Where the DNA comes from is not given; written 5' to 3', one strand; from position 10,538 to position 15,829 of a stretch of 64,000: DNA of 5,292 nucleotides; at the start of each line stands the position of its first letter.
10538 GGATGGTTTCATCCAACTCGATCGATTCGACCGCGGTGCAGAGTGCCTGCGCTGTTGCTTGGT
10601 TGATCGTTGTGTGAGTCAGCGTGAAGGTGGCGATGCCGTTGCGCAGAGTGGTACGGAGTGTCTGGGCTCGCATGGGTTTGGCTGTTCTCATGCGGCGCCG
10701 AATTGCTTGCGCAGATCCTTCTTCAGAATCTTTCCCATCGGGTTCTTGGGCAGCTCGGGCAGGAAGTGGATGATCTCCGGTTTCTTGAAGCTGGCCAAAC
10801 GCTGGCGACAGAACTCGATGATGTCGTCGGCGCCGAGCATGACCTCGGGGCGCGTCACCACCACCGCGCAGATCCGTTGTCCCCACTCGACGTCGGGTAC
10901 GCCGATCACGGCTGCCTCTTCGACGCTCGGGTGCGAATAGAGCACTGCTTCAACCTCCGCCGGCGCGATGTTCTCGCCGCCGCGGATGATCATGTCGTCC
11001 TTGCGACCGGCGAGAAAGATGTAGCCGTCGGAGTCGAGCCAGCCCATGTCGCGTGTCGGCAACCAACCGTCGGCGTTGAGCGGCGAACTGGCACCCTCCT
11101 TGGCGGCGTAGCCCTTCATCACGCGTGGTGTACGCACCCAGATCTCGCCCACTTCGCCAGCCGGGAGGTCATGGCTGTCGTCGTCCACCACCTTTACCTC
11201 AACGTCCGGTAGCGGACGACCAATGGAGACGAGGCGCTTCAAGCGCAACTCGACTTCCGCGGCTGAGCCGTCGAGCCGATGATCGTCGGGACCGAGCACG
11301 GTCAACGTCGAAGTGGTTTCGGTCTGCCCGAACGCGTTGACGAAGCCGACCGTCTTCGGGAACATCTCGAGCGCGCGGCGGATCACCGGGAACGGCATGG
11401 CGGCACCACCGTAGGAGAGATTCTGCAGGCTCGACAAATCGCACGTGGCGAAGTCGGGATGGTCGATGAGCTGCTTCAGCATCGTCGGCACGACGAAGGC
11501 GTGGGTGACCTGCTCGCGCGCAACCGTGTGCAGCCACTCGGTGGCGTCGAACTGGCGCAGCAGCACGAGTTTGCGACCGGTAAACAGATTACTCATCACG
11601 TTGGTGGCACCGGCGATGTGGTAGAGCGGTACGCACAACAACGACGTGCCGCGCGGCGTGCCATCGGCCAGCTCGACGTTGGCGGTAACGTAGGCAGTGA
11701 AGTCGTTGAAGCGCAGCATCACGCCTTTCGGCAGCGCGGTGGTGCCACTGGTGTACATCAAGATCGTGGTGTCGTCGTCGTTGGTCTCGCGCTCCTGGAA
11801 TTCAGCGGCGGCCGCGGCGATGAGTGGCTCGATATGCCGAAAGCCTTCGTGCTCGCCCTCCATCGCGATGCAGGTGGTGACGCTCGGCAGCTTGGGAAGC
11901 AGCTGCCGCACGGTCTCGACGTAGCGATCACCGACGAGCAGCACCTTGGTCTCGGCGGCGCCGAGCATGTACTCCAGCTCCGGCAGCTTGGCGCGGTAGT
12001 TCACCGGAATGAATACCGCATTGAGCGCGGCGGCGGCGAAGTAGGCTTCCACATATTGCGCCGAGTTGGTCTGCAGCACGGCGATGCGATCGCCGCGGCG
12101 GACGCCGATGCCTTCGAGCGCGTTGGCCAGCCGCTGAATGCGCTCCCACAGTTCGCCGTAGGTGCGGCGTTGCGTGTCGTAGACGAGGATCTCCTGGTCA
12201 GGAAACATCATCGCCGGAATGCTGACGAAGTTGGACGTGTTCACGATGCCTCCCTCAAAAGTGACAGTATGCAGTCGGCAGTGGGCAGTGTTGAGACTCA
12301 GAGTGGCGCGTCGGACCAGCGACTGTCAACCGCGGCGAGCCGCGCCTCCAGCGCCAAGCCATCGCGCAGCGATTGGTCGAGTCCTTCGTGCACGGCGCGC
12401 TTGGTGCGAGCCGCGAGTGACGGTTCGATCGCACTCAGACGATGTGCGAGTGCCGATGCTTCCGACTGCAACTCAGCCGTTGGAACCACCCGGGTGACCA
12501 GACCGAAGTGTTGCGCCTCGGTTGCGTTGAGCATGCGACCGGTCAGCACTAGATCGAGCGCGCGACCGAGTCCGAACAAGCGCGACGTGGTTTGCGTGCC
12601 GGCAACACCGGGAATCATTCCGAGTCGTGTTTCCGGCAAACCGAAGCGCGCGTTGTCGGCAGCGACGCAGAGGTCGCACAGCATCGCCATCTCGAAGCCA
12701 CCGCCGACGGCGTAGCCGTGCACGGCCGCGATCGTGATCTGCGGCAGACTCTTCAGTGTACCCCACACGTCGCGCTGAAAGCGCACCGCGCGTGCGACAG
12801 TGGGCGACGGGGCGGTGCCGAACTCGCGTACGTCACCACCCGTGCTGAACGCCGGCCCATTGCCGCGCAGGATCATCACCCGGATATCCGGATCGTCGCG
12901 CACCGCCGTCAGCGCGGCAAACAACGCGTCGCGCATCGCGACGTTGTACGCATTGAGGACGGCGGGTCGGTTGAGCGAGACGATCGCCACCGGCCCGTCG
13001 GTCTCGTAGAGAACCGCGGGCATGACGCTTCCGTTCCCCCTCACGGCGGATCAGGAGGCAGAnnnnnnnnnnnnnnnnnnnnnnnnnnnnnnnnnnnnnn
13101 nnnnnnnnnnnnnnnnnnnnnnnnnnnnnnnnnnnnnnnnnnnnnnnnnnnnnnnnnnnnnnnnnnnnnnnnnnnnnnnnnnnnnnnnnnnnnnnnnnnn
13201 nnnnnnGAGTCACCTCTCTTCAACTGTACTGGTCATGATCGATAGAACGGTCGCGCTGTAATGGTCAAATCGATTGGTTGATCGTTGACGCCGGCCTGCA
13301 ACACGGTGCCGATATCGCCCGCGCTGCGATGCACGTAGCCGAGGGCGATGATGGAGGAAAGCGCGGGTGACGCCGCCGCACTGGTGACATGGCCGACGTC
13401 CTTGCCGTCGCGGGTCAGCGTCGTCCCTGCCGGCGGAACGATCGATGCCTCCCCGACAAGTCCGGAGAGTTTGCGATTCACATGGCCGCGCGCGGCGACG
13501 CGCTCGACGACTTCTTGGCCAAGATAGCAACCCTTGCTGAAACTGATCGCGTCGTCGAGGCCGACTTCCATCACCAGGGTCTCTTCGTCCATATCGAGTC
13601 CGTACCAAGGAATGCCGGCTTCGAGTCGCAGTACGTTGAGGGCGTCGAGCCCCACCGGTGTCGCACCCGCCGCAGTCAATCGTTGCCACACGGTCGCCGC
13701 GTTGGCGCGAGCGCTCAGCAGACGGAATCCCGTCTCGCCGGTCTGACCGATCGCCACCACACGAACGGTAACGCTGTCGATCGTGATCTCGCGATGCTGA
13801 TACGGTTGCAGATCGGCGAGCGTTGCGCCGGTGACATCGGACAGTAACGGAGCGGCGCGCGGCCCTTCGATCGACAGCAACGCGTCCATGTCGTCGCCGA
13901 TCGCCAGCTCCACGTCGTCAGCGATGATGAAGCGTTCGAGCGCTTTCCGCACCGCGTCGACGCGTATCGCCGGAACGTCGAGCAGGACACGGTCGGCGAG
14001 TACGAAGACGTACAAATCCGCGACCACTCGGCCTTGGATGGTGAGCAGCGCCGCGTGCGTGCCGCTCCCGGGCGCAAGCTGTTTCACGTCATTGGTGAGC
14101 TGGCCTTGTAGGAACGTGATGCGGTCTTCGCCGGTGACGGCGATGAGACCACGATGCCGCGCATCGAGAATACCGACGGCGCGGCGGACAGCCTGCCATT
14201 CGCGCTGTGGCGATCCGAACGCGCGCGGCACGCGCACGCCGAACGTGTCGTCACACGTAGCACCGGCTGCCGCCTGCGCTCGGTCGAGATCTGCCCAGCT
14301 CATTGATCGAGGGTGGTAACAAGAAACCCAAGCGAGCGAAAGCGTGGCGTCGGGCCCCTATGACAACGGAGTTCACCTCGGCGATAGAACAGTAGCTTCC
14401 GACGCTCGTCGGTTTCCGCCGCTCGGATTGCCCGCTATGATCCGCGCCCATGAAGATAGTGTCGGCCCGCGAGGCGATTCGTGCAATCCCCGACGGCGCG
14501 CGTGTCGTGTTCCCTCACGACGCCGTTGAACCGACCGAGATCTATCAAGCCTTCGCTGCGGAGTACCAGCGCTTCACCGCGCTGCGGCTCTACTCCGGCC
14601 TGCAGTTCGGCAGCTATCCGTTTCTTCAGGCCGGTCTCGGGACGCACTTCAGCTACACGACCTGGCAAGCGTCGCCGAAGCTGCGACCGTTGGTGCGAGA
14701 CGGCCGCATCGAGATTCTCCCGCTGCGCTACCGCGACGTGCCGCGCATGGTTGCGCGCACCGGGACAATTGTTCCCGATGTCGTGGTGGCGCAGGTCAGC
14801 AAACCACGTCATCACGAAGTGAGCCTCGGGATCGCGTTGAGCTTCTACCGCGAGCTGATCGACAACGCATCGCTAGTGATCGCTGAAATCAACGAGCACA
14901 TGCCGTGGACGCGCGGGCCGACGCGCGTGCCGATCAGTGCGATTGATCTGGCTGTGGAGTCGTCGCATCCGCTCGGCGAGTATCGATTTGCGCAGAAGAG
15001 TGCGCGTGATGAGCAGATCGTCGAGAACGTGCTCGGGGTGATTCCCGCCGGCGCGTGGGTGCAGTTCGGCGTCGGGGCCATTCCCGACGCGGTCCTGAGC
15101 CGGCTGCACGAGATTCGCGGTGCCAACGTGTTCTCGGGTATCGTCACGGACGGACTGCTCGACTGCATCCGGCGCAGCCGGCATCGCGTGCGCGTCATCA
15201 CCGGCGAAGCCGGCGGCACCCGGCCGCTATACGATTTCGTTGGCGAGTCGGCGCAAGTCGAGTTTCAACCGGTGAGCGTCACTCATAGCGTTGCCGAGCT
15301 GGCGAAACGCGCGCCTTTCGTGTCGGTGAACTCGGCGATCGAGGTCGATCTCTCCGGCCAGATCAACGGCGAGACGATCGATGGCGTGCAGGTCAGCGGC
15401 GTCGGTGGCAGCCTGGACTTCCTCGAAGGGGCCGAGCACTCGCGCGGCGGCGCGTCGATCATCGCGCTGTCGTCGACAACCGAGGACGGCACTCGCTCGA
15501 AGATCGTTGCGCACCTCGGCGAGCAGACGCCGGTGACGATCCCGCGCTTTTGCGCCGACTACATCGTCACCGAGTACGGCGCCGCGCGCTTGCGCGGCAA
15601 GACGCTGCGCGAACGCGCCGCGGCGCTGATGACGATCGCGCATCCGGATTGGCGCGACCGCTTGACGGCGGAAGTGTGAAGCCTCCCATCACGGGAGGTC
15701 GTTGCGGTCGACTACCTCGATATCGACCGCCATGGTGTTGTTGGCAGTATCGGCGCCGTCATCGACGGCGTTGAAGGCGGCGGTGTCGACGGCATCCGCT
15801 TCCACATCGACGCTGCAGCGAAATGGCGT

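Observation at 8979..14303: CoA beta-oxidation-like operon carrying two unannotated desulforedoxin-like Cys4 micro-proteins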

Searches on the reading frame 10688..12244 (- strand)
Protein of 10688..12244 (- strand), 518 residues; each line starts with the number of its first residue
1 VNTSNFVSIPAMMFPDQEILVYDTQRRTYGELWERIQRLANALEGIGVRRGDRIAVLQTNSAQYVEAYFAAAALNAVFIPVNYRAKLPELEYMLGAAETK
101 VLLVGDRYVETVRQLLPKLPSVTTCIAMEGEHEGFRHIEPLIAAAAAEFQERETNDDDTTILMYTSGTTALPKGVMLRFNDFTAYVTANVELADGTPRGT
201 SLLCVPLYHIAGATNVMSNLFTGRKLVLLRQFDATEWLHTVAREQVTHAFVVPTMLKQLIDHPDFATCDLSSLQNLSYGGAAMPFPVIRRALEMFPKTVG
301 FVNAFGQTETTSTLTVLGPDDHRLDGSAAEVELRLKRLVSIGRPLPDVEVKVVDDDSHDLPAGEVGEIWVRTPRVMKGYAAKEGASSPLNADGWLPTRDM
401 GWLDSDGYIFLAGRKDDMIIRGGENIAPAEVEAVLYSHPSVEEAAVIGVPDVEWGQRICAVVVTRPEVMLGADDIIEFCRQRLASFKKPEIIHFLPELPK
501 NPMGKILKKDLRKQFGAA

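Call 3: search_protein_families(library=pfam, proteins=[window:10688-12244:-], max_evalue=1)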
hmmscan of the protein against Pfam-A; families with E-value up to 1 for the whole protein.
window:10688-12244:- (518 aa): 3 families
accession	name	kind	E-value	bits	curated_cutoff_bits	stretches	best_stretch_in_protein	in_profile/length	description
PF00501.34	AMP-binding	-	2.2e-87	293.8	29.9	1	13-379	7-383/384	AMP-binding enzyme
PF13193.12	AMP-binding_C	-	2.6e-21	76.7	24.5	1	430-505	1-76/76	AMP-binding enzyme C-terminal domain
PF23562.2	AMP-binding_C_3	-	0.12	13.2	20.8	1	418-449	4-36/124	AMP-binding enzyme C-terminal domain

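Call 4: search_protein_families(library=ncbifam, proteins=[window:10688-12244:-], max_evalue=1)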
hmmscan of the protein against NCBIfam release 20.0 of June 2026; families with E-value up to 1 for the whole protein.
window:10688-12244:- (518 aa): 107 families (the best 25 are shown)
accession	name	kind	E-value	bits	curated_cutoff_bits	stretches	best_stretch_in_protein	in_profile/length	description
NF004837.0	PRK06187.1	subfamily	3.6e-148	494.1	476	1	4-515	11-522/531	long-chain-fatty-acid--CoA ligase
NF006182.0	PRK08316.1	subfamily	1.6e-124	416.3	663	1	11-516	21-518/523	fatty acyl-CoA synthetase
NF004797.0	PRK06145.1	equivalog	1.7e-105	353.3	850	1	2-515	3-495/499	acyl-CoA synthetase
NF005676.0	PRK07470.1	equivalog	1.3e-102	344.1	774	1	1-515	20-529/544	acyl-CoA synthetase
NF005307.0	PRK06839.1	equivalog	7.2e-101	338.3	748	1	6-514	7-492/496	o-succinylbenzoate--CoA ligase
NF005857.1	PRK07786.1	exception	1.5e-97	327.3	733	1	3-516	11-513/513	fatty-acid--CoA ligase FadD5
NF006181.0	PRK08314.1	subfamily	1.9e-96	323.5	705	2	145-513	192-552/563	long-chain-fatty-acid--CoA ligase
NF002966.0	PRK03640.1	equivalog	3.6e-96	322.7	556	1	3-514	4-479/483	o-succinylbenzoate--CoA ligase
NF009233.0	PRK12583.1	subfamily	3.1e-95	319.7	832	1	11-513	28-548/558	fatty acid CoA ligase family protein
NF005801.1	PRK07656.1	equivalog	4.8e-94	315.8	657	1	7-512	7-500/500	FadD3 family acyl-CoA ligase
NF052580.1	Str24CoAsynCasG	equivalog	7.2e-94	315.1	750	1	12-511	51-546/548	steroid-24-oyl-CoA synthetase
TIGR01923.1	menE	equivalog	4.5e-89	299.3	330.15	1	28-510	1-441/442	o-succinylbenzoate--CoA ligase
NF009071.0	PRK12406.1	subfamily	9e-89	298.2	701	1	20-515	6-502/510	acyl-CoA synthetase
NF006020.0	PRK08162.1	subfamily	3.3e-87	293.1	677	1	5-515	23-538/545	acyl-CoA synthetase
NF052269.1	Staph_lig_FadD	equivalog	8.6e-87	291.5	650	1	24-514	25-492/499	long-chain-fatty-acid--CoA ligase FadD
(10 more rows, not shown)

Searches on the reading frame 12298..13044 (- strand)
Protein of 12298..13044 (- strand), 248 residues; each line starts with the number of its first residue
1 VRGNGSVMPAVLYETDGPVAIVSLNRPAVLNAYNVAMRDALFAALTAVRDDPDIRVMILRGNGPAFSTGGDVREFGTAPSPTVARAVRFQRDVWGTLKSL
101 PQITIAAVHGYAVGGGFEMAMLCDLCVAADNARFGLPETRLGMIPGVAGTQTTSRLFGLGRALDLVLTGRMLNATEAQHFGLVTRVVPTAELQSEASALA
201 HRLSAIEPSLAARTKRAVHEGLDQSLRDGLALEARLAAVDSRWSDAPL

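Call 3: search_protein_families(library=pfam, proteins=[window:12298-13044:-], max_evalue=1)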
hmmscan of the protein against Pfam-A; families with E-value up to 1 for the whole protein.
window:12298-13044:- (248 aa): 2 families
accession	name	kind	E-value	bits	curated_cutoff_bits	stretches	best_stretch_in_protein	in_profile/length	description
PF00378.25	ECH_1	-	1.3e-52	179.1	27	1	17-236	4-223/251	Enoyl-CoA hydratase/isomerase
PF16113.10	ECH_2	-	4.8e-35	122.1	27.2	1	20-206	2-191/335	Enoyl-CoA hydratase/isomerase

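Call 4: search_protein_families(library=ncbifam, proteins=[window:12298-13044:-], max_evalue=1)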
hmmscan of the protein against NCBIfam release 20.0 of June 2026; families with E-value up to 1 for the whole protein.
window:12298-13044:- (248 aa): 73 families (the best 25 are shown)
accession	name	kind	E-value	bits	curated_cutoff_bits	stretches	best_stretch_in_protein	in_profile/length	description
NF004517.0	PRK05862.1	equivalog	6.6e-59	199.5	396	1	10-236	5-229/257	enoyl-CoA hydratase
NF006007.0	PRK08138.1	subfamily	5.4e-56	189.9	355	1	17-235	16-232/261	enoyl-CoA hydratase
NF004840.0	PRK06190.1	equivalog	1e-54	185.9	253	1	9-239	4-234/260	enoyl-CoA hydratase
NF005802.0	PRK07657.1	equivalog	2e-53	181.5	363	1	16-234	11-230/260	enoyl-CoA hydratase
NF051848.1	EnCoAHydtEchA19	equivalog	1.8e-52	178.5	400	1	11-236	2-230/258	enoyl-CoA hydratase EchA19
NF007239.0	PRK09674.1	equivalog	3.3e-49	167.7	371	1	9-237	4-230/257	2,3-dehydroadipyl-CoA hydratase PaaF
NF004475.0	PRK05809.1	subfamily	4.5e-49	167.3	394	1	10-235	5-231/260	short-chain-enoyl-CoA hydratase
NF004634.0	PRK05980.1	equivalog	9e-49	166.2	375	1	10-235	4-234/263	crotonase/enoyl-CoA hydratase family protein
NF042430.2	EnCoAhydt_DpgD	equivalog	1.1e-45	156.1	400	1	13-233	1-227/258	enoyl-CoA-hydratase DpgD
NF006699.0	PRK09245.1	subfamily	1.8e-45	155.3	354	1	9-240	3-242/266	crotonase/enoyl-CoA hydratase family protein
NF005803.0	PRK07658.1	equivalog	5.2e-44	150.6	313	1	13-236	6-229/257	enoyl-CoA hydratase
NF006108.0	PRK08259.1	equivalog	6.3e-44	150.4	273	1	10-235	4-227/256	crotonase/enoyl-CoA hydratase family protein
NF006140.0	PRK08290.1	subfamily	1.9e-43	148.7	280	2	97-224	118-243/292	enoyl-CoA hydratase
NF004796.0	PRK06144.1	subfamily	3.6e-43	147.9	272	1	9-223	8-225/262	enoyl-CoA hydratase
NF006588.0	PRK09120.1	equivalog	1.3e-42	145.8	276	1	10-220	9-223/276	p-hydroxycinnamoyl CoA hydratase/lyase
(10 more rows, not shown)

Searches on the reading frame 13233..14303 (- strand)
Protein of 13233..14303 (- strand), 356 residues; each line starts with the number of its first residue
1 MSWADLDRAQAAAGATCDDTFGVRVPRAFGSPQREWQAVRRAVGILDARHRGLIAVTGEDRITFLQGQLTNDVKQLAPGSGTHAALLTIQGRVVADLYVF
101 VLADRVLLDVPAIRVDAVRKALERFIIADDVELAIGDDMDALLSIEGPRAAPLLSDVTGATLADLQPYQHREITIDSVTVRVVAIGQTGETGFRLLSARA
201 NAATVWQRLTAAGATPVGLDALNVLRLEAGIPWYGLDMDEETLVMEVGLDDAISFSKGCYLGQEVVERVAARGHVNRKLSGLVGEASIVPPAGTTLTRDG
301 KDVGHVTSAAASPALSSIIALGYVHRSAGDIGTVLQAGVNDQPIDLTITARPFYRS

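Call 3: search_protein_families(library=pfam, proteins=[window:13233-14303:-], max_evalue=1)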
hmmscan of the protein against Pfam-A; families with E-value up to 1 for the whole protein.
window:13233-14303:- (356 aa): 4 families
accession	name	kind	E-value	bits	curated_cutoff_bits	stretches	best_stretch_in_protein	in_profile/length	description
PF01571.26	GCV_T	-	1.1e-52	179.3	25.6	1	8-250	3-253/255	Aminomethyltransferase folate-binding domain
PF08669.17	GCV_T_C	-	3.5e-16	59.3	25.9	1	277-354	1-79/80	Glycine cleavage T-protein C-terminal barrel domain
PF25455.1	Beta-barrel_CAF17_C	-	0.02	15.1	25.7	1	289-315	14-40/70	CAF17, C-terminal beta-barrel domain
PF08170.17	POPLD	-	0.06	14.1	26.8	1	194-237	3-46/92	POPLD (NUC188) domain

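Call 4: search_protein_families(library=ncbifam, proteins=[window:13233-14303:-], max_evalue=1)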
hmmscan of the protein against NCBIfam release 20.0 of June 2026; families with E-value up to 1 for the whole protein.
window:13233-14303:- (356 aa): 10 families
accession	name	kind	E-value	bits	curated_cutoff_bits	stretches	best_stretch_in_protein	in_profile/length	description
NF001567.0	PRK00389.1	subfamily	3.1e-64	217.2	300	1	6-355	8-354/359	glycine cleavage system aminomethyltransferase GcvT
TIGR00528.1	gcvT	equivalog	1.7e-53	181.8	235.85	1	13-356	13-362/362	glycine cleavage system aminomethyltransferase GcvT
NF010093.0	PRK13579.1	equivalog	2.8e-41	141.6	459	1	34-354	43-364/371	glycine cleavage system aminomethyltransferase GcvT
TIGR01372.1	soxA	subfamily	2.4e-37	128.3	1164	1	33-354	647-987/996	sarcosine oxidase subunit alpha family protein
NF053776.1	TmaoDeMthMsil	equivalog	9.4e-35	120.3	1100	1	32-341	418-738/763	trimethylamine N-oxide demethylase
NF009133.0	PRK12486.1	equivalog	2.1e-25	89.5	410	1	25-350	37-365/369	dimethylsulfoniopropionate demethylase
TIGR03317.2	CAF17_like_YgfZ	equivalog_domain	1.2e-21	77.2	49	1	224-327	3-112/113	CAF17-like 4Fe-4S cluster assembly/insertion protein YgfZ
NF007110.0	PRK09559.1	equivalog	2.4e-20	72.8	219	1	45-296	21-265/327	tRNA-modifying protein YgfZ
NF047633.1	SyrngDmethDesA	equivalog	1.5e-08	33.6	800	1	41-215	46-229/453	syringate O-demethylase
NF047885.1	VanMgalDeMLigM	equivalog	3.8e-05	22.8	580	1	143-214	158-229/461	vanillate/3-O-methylgallate O-demethylase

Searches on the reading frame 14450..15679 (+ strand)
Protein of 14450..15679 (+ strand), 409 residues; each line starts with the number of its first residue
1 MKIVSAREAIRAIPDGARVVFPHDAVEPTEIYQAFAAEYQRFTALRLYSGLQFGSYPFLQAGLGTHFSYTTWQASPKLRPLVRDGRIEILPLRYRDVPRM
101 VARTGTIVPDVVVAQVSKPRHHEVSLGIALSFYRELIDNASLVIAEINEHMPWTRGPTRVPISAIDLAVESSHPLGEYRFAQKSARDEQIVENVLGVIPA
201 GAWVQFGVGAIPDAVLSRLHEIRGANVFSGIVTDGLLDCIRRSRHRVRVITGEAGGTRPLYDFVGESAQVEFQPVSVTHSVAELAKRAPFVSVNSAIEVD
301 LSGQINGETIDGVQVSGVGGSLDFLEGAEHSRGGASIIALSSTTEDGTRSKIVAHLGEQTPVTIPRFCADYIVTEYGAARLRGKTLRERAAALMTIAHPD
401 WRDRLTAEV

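Call 3: search_protein_families(library=pfam, proteins=[window:14450-15679:+], max_evalue=1)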
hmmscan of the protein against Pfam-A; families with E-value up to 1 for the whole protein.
window:14450-15679:+ (409 aa): 3 families
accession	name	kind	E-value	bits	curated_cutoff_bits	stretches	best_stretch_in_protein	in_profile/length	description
PF13336.12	AcetylCoA_hyd_C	-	4.3e-53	179.8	23.7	1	256-408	1-153/154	Acetyl-CoA hydrolase/transferase C-terminal domain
PF02550.21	AcetylCoA_hydro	-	7.4e-06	26.5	24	1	68-163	85-181/198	Acetyl-CoA hydrolase/transferase N-terminal domain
PF14081.11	DUF4262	-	0.077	13.7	28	1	110-156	79-125/127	Domain of unknown function (DUF4262)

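Call 4: search_protein_families(library=ncbifam, proteins=[window:14450-15679:+], max_evalue=1)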
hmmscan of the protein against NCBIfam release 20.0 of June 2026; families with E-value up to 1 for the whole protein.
window:14450-15679:+ (409 aa): 6 families
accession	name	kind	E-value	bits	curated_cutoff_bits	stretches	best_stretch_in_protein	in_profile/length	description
TIGR03948.1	butyr_acet_CoA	equivalog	6.3e-57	193.3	674.8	1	2-408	9-433/445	butyryl-CoA:acetate CoA-transferase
TIGR03458.1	YgfH_subfam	subfamily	1e-22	80.5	658.7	1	203-406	254-456/489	succinate CoA transferase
NF053666.1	BtrAceCoATfers1341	equivalog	1.9e-20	73.3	740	1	203-406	253-456/492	butyryl-CoA:acetate CoA transferase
NF053853.1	ScActCoATferScpC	equivalog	6.3e-16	58.2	500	1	204-406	259-460/493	succinyl-CoA:acetate CoA-transferase ScpC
TIGR02428.1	pcaJ_scoB_fam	subfamily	8.7e-05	22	243.55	1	291-384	97-181/207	3-oxoacid CoA-transferase subunit B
TIGR03552.1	F420_cofC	equivalog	0.14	11.8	105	1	243-289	118-164/196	2-phospho-L-lactate guanylyltransferase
